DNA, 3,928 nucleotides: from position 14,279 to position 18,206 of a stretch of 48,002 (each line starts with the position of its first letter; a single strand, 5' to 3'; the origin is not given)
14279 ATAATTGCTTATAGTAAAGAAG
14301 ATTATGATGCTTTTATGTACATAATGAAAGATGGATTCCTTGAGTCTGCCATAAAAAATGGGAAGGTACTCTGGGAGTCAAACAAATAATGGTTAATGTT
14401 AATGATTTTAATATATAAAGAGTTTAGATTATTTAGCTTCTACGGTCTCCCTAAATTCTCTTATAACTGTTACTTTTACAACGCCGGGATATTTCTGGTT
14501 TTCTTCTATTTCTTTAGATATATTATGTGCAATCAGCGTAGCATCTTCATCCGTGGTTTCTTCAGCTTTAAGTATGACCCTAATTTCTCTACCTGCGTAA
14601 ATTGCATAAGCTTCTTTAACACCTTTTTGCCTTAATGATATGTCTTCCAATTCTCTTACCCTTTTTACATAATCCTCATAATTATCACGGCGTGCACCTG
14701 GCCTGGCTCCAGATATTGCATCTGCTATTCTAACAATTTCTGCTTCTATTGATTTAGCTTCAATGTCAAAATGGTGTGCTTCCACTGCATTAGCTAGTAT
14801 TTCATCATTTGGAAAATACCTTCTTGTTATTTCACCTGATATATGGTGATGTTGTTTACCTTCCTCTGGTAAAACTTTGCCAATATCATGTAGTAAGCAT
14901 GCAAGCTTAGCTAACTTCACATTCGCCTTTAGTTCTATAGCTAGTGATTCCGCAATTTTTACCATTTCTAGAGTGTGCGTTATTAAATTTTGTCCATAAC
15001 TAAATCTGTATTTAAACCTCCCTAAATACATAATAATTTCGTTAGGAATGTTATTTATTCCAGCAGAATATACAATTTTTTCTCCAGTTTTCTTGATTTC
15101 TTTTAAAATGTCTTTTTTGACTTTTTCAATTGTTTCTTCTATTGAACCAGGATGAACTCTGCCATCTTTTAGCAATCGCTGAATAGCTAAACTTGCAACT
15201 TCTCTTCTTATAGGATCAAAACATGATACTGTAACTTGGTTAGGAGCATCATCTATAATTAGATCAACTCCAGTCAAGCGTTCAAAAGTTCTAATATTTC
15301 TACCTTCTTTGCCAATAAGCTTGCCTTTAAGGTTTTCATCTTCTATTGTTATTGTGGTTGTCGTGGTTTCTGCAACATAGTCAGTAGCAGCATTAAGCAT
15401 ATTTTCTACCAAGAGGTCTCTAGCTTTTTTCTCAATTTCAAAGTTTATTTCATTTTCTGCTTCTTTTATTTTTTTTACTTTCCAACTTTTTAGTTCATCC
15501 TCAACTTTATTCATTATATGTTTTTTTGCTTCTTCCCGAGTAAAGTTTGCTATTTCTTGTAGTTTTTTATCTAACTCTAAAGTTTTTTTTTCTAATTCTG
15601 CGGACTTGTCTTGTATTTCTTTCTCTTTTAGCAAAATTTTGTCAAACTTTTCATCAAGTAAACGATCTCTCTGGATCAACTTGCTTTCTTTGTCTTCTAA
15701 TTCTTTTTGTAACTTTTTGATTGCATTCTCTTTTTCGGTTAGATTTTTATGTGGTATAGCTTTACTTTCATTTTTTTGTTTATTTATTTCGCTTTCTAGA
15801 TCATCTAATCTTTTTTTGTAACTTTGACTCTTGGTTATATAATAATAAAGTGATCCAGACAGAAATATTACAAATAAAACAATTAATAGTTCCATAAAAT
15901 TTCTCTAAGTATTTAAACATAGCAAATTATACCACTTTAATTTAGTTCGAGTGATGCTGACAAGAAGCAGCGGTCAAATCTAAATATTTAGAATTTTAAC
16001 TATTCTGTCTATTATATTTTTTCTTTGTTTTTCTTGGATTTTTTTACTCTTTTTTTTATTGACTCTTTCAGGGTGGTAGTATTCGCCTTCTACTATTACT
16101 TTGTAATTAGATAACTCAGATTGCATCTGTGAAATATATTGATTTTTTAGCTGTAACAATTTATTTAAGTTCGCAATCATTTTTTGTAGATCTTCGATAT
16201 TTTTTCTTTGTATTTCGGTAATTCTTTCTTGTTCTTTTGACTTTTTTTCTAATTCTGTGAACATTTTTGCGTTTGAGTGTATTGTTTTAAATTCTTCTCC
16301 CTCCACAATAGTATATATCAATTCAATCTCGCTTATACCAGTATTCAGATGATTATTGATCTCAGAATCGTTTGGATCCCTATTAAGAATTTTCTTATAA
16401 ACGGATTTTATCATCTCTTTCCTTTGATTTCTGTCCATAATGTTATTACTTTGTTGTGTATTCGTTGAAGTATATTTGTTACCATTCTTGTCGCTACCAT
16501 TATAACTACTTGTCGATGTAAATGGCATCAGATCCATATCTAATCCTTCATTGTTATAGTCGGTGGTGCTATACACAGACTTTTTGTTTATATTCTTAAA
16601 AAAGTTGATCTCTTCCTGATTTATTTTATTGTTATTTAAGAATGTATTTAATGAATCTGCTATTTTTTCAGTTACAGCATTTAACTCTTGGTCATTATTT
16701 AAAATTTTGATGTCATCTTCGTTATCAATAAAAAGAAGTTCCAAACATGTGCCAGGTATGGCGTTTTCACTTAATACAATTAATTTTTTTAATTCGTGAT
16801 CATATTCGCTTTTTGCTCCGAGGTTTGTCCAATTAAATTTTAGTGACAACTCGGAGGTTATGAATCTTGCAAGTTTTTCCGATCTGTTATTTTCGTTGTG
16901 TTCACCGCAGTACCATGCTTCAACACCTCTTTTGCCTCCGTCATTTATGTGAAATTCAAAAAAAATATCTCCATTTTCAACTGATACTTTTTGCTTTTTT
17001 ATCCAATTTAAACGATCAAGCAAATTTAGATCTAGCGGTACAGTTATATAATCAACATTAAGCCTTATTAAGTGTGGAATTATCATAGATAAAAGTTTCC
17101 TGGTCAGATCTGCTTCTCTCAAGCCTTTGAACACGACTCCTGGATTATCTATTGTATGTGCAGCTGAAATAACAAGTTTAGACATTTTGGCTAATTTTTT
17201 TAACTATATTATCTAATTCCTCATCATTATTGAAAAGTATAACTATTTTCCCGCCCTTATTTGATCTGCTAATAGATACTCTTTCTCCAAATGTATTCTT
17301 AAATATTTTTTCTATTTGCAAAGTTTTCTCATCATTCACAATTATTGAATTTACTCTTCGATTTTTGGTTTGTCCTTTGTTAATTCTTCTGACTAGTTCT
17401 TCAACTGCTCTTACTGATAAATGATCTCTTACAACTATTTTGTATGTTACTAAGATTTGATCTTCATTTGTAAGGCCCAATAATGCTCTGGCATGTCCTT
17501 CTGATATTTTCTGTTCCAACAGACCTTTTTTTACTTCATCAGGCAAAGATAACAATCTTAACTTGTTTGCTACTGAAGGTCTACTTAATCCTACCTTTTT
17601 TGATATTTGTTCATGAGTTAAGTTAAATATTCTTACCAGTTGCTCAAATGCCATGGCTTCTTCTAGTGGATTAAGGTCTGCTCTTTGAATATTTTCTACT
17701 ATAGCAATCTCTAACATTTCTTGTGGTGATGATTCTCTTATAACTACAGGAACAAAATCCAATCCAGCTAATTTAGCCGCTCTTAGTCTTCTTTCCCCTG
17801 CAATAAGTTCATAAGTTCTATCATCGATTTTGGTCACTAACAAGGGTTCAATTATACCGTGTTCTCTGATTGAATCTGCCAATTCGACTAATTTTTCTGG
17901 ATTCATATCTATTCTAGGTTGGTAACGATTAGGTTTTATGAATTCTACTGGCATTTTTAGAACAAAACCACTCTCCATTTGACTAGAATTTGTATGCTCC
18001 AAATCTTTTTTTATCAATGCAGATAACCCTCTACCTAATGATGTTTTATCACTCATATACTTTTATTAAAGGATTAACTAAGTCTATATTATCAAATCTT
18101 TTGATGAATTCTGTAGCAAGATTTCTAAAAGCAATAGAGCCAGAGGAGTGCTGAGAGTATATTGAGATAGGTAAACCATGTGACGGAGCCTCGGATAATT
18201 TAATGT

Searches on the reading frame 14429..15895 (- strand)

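Call 9: search_protein_families(library=pfam, max_evalue=0.001, proteins=[window:14429-15895:-])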
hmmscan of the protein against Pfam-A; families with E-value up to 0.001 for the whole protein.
window:14429-15895:- (488 aa): 4 families
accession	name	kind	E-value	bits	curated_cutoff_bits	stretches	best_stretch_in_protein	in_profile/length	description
PF01966.28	HD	-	3.6e-19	69.6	22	1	305-395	2-114/116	HD domain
PF12072.13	RNase_Y_N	-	7.1e-14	52.1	32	1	28-173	64-201/201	RNase Y N-terminal region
PF00013.35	KH_1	-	1.1e-06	28.7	21.5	1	180-239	2-65/66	KH domain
PF25762.1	HAUS1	-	0.00025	21.4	40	1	18-73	174-228/236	HAUS augmin-like complex subunit 1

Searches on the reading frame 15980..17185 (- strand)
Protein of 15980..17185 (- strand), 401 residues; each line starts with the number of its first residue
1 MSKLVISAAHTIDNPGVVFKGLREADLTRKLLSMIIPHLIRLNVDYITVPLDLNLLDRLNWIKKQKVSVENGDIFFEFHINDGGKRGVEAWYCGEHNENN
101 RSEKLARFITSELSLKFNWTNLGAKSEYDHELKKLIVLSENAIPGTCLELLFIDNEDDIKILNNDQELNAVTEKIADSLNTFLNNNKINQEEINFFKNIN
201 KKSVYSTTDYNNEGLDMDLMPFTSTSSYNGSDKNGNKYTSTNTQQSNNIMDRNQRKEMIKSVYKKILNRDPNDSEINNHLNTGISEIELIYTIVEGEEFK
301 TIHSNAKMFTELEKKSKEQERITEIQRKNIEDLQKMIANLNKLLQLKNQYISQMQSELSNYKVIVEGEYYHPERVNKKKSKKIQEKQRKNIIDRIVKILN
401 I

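Call 9: search_protein_families(library=pfam, max_evalue=0.001, proteins=[window:15980-17185:-])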
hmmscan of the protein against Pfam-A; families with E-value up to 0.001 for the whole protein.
window:15980-17185:- (401 aa): 2 families
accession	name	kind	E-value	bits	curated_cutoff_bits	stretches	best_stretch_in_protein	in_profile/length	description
PF01520.23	Amidase_3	-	8.2e-20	72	27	1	5-180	2-173/174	N-acetylmuramoyl-L-alanine amidase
PF13946.11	DUF4214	-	0.00077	19.9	23.2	0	255-301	20-70/72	Domain of unknown function (DUF4214)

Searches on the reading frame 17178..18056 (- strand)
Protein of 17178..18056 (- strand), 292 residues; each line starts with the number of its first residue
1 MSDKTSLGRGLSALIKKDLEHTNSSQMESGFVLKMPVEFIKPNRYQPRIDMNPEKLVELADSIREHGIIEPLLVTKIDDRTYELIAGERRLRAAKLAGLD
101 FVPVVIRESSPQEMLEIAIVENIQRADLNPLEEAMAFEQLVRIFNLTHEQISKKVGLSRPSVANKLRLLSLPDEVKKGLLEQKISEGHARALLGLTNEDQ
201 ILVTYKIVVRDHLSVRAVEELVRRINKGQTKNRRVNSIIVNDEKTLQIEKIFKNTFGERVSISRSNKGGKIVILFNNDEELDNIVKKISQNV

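Call 9: search_protein_families(library=pfam, max_evalue=0.001, proteins=[window:17178-18056:-])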
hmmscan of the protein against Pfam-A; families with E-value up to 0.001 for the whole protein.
window:17178-18056:- (292 aa): 3 families
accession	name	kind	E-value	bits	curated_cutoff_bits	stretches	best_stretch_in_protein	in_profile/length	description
PF17762.8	HTH_ParB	-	2.7e-35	121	22.6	1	127-226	2-101/102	ParB HTH domain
PF02195.25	ParB_N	-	2.4e-32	111.3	26.3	1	33-124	4-95/95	ParB N-terminal domain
PF23552.2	ParB_C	-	9.9e-08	31.8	23.8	1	242-288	2-49/50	ParB dimerisation domain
